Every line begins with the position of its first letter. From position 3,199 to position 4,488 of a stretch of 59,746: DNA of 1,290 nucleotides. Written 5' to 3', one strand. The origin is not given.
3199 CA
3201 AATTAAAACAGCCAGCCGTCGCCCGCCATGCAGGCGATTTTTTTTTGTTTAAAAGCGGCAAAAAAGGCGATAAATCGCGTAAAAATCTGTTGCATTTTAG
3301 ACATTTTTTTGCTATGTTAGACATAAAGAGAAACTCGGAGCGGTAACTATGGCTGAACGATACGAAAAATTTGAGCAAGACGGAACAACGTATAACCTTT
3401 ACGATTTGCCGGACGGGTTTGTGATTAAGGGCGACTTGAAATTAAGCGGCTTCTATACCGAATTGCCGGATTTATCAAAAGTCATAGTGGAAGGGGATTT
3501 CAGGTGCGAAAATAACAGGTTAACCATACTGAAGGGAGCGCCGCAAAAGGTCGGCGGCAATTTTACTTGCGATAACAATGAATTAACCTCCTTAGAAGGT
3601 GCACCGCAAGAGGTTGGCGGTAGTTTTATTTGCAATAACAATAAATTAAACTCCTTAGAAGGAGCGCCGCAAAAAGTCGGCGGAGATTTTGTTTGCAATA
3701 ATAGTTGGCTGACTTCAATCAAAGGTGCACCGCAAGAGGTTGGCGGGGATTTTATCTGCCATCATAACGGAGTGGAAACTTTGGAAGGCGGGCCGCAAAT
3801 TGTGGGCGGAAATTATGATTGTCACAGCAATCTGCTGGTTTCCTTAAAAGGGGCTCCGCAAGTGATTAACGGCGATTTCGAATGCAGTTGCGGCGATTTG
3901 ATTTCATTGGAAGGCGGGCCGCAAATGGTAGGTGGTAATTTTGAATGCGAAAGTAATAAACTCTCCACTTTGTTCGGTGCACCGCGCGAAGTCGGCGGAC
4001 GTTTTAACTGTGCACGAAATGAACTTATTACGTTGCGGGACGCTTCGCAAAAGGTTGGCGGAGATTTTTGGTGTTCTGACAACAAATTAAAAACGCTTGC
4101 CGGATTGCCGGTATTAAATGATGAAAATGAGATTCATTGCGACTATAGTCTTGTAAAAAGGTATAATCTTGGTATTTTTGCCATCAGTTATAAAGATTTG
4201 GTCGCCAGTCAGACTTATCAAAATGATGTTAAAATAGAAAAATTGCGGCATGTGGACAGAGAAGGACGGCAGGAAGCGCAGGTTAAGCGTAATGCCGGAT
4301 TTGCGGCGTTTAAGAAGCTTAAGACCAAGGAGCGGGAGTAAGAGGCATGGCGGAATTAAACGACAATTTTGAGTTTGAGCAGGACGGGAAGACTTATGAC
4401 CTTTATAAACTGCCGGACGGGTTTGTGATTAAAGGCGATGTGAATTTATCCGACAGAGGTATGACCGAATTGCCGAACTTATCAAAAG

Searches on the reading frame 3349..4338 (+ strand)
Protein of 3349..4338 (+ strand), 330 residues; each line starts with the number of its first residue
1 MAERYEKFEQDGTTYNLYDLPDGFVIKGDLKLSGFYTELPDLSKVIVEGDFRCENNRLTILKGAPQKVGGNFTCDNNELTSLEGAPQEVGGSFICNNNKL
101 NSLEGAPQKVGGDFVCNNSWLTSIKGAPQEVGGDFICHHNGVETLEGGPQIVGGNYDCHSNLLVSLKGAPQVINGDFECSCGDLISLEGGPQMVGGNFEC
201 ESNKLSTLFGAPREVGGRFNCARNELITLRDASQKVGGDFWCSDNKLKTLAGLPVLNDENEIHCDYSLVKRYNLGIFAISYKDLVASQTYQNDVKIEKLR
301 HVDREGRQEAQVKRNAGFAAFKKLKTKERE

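Call 9: search_protein_families(library=pfam, proteins=[window:3349-4338:+], max_evalue=1)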
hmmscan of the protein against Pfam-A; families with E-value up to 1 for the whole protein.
window:3349-4338:+ (330 aa): 4 families
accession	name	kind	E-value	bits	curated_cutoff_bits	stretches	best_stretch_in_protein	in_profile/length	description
PF16233.10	DUF4893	-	3e-06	27.4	36.2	1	191-262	52-128/169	Domain of unknown function (DUF4893)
PF01203.25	T2SSN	-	0.12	12.8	29.6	0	28-101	74-152/211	Type II secretion system (T2SS), protein N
PF01462.23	LRRNT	-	0.17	12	25.8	0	240-251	13-24/28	Leucine rich repeat N-terminal domain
PF04563.20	RNA_pol_Rpb2_1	-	0.18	11.7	28.2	0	75-96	123-144/203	RNA polymerase beta subunit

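Call 10: search_protein_families(library=ncbifam, proteins=[window:3349-4338:+], max_evalue=1)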
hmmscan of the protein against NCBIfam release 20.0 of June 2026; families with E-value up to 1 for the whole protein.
window:3349-4338:+ (330 aa): 1 family
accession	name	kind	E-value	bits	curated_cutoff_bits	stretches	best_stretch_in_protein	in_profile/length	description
NF033187.0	internalin_J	exception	3.2e-07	29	1700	1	50-229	119-299/846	class 1 internalin InlJ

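Call 113: search_protein_families(library=phrogs, proteins=[window:3349-4338:+], max_evalue=0.001)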
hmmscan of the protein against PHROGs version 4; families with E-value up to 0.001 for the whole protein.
window:3349-4338:+ (330 aa): 2 families
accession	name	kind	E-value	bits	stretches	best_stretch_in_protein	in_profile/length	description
phrog_7816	-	unknown function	1.9e-06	27.4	0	46-124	213-291/739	-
phrog_29539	-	unknown function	5.8e-06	27.1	0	103-111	17-25/37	-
